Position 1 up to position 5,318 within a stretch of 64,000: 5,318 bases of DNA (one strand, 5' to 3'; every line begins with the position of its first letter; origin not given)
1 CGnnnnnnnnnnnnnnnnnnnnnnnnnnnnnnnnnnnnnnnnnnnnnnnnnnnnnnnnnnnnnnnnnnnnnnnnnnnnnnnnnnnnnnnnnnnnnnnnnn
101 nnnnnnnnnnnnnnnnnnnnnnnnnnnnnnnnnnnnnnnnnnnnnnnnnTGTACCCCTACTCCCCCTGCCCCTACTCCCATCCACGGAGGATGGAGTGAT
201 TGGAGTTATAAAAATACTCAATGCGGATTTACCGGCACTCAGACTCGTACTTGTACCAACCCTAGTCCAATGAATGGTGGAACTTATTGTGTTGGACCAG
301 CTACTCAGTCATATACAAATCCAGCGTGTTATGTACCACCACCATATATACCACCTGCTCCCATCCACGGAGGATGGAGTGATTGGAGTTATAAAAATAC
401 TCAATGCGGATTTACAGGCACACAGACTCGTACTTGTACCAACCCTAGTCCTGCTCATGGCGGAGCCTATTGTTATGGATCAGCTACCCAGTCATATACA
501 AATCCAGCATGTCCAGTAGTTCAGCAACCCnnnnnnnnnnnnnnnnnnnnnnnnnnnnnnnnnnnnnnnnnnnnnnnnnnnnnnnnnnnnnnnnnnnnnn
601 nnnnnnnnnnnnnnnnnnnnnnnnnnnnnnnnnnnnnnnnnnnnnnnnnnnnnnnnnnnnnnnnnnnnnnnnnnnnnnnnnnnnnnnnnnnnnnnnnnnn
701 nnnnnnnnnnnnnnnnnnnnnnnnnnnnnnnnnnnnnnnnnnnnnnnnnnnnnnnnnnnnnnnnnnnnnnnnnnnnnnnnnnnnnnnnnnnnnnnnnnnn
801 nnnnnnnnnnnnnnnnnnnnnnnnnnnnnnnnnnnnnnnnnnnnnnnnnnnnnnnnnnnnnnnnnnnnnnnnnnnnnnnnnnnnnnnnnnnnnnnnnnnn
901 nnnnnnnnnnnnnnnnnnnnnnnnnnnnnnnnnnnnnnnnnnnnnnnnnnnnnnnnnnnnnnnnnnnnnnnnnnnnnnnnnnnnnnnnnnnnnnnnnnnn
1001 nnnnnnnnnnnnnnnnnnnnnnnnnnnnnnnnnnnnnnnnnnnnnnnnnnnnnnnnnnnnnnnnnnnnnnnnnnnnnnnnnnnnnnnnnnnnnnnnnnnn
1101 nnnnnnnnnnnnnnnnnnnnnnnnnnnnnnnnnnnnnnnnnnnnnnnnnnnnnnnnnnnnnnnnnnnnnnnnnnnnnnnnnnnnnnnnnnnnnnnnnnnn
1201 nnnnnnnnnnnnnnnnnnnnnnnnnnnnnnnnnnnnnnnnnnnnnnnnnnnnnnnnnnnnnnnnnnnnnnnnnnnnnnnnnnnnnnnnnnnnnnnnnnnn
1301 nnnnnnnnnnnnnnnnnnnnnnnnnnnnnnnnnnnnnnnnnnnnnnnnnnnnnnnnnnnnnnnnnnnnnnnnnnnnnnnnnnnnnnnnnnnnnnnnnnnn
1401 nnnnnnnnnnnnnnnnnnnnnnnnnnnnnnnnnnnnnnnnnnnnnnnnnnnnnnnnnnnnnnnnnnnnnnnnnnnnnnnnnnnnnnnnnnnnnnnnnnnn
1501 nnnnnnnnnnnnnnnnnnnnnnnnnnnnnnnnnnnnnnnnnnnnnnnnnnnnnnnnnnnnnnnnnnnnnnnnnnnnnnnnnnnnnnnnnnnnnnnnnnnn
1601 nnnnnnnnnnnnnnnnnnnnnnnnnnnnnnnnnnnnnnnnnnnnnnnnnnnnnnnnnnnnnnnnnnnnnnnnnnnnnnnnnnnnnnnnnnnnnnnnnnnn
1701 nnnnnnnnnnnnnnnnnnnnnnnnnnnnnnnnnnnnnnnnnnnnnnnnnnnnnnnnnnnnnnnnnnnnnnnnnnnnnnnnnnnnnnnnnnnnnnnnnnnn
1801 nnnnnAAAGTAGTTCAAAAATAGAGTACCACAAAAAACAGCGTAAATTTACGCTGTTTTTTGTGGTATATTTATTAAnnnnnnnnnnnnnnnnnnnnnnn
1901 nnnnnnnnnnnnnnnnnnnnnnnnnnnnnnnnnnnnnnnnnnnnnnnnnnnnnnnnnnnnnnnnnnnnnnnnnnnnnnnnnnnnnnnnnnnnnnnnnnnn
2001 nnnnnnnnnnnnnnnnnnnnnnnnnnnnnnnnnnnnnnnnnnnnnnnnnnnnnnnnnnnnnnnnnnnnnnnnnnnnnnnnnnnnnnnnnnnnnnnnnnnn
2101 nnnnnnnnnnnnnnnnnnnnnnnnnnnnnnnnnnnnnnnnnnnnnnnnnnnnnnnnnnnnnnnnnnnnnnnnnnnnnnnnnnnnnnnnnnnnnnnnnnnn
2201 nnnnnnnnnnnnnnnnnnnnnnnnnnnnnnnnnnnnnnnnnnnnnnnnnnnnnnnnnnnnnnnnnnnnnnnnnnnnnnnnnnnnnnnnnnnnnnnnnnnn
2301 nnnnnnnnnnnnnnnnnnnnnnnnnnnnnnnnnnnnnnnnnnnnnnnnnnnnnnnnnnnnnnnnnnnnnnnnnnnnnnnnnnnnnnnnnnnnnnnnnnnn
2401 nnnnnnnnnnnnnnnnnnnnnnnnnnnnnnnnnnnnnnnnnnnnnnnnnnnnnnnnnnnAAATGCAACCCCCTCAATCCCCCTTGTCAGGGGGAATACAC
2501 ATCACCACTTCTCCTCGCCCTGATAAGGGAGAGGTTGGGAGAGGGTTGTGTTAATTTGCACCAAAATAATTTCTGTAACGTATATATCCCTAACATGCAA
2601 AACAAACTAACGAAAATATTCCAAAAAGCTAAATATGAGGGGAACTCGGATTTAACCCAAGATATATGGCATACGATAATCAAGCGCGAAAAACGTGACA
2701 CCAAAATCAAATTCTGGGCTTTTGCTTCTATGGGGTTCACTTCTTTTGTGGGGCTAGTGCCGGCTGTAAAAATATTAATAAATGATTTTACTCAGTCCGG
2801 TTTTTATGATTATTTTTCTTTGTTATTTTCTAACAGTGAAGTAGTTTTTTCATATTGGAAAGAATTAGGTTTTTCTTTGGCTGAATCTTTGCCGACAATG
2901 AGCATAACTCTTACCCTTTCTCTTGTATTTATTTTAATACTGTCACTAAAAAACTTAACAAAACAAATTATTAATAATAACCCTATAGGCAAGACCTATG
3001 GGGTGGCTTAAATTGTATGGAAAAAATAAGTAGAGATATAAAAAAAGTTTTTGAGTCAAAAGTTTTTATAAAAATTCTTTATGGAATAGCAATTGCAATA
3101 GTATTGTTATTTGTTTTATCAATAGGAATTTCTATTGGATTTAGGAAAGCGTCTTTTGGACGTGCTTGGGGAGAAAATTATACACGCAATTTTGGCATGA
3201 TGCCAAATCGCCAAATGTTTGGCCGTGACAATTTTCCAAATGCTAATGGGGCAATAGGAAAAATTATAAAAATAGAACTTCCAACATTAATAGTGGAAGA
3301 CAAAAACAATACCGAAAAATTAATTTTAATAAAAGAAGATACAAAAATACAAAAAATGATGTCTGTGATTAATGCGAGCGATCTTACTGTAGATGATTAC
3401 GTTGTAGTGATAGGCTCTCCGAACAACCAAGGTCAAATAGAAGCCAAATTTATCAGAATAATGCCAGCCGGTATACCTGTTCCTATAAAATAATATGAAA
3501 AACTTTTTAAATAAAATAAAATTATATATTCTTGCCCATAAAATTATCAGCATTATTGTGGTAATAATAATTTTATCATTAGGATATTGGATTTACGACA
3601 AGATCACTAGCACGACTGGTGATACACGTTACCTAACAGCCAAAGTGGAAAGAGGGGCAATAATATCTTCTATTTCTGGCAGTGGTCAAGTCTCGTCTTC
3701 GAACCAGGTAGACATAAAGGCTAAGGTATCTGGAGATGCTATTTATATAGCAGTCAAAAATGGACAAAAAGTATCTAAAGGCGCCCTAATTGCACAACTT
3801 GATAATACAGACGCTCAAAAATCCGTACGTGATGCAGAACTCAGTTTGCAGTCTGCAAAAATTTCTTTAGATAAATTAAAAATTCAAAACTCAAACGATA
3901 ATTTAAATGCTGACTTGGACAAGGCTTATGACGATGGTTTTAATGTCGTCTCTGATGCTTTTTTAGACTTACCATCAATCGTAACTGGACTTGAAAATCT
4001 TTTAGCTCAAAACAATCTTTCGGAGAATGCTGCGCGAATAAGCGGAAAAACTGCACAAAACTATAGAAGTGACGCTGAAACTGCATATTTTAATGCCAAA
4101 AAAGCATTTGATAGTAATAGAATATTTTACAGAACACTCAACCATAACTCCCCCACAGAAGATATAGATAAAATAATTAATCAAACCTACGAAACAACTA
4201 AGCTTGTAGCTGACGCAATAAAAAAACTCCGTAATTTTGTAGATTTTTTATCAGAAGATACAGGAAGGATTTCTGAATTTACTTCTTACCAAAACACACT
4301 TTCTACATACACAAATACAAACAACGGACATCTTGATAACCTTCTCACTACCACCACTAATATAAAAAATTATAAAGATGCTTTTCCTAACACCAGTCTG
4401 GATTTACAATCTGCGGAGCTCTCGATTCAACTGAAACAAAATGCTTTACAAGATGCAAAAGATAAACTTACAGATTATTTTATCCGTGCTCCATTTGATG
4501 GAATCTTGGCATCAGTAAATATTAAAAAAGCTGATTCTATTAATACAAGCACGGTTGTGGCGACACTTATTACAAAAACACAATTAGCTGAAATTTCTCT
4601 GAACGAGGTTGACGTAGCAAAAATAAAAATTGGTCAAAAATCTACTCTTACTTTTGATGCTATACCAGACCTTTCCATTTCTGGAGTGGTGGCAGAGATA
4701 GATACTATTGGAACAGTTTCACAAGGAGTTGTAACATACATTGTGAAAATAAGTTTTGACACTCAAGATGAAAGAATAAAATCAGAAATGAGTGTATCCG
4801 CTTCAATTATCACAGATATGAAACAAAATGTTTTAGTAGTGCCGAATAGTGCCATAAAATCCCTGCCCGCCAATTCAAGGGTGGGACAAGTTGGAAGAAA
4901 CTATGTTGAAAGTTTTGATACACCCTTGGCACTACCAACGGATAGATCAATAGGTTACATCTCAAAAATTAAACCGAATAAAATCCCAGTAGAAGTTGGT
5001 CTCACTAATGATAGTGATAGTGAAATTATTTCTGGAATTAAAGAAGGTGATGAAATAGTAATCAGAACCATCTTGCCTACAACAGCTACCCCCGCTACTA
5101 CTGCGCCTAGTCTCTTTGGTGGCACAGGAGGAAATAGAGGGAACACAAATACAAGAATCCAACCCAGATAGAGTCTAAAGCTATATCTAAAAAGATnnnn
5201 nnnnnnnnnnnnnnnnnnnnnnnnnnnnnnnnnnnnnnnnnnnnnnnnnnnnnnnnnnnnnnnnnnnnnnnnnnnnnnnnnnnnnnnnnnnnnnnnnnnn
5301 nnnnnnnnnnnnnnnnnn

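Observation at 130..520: Two thrombospondin type-1 (WSxWS) repeats in a bacterial surface protein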

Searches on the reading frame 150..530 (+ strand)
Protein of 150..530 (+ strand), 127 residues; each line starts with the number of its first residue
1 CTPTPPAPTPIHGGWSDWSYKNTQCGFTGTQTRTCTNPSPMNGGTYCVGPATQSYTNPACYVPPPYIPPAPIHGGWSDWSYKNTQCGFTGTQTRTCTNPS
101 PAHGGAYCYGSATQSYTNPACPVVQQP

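Call 4: search_protein_families(library=pfam, proteins=[window:150-530:+], max_evalue=10)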
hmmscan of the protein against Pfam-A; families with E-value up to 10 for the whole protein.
window:150-530:+ (127 aa): 9 families
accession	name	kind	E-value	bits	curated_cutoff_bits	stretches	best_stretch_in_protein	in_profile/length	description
PF00090.25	TSP_1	-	2e-08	34.8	21.6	2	75-114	2-40/49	Thrombospondin type 1 domain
PF19028.6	TSP1_spondin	-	0.00014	22.5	41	2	14-49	5-40/52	Spondin-like TSP1 domain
PF01754.22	zf-A20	-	0.01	16.2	21.6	2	22-31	5-13/24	A20-like zinc finger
PF00110.24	wnt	-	0.2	11.6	20.3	2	17-40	232-255/305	wnt family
PF13891.11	zf-C3Hc3H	-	0.24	12.1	27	0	23-41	32-50/62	Potential DNA-binding domain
PF19750.4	DUF6237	-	0.52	10.9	25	0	7-32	5-30/90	Family of unknown function (DUF6237)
PF21939.1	Gp10_C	-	0.73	11.2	27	1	73-124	26-75/139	Baseplate structural protein Gp10, C-terminal domain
PF16760.10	CBM53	-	1.6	9.5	27.6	0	72-89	15-33/57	Starch/carbohydrate-binding module (family 53)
PF22195.2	TSP1_CFP_C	-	1.8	9.5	27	0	75-98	7-32/90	CFP-like, C-terminal thrombospondin type 1 domain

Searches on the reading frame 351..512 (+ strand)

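Call 4: search_protein_families(library=pfam, proteins=[window:351-512:+], max_evalue=10)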
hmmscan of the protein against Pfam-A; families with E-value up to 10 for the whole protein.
window:351-512:+ (54 aa): 2 families
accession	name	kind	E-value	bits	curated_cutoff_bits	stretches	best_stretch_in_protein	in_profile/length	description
PF00090.25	TSP_1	-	9.4e-05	23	21.6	1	8-47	2-40/49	Thrombospondin type 1 domain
PF19028.6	TSP1_spondin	-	0.013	16.2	41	1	8-44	5-41/52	Spondin-like TSP1 domain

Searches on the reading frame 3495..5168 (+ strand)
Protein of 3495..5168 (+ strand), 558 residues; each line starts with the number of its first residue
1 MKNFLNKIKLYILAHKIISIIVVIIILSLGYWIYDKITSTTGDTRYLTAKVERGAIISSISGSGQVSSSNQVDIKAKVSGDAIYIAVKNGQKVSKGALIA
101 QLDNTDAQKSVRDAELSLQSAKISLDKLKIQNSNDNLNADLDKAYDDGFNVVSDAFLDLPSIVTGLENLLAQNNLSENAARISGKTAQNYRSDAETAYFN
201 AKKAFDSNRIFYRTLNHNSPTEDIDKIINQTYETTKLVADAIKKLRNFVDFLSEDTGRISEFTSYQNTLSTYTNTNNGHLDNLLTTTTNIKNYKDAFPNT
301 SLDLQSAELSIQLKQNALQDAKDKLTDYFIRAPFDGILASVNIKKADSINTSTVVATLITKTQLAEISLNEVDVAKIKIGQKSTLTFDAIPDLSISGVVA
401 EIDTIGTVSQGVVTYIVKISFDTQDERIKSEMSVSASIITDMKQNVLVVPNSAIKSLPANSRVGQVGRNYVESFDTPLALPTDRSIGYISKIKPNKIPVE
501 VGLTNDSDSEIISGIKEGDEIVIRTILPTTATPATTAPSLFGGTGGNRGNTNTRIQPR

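Call 28: search_protein_families(library=pfam, proteins=[window:3495-5168:+], max_evalue=0.001)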
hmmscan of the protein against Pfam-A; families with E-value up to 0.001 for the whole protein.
window:3495-5168:+ (558 aa): 4 families
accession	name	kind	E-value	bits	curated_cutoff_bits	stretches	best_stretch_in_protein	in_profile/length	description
PF13437.12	HlyD_3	-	1.7e-13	51.6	22.2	1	330-422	2-96/106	HlyD family secretion protein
PF16576.10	HlyD_D23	-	3.8e-10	39.8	30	1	316-434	97-214/214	Barrel-sandwich domain of CusB or HlyD membrane-fusion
PF00364.28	Biotin_lipoyl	-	2.5e-05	24.5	22.1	0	71-102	42-73/73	Biotin-requiring enzyme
PF13533.13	Biotin_lipoyl_2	-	0.00016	21.9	29.8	0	85-103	14-32/32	Biotin-lipoyl like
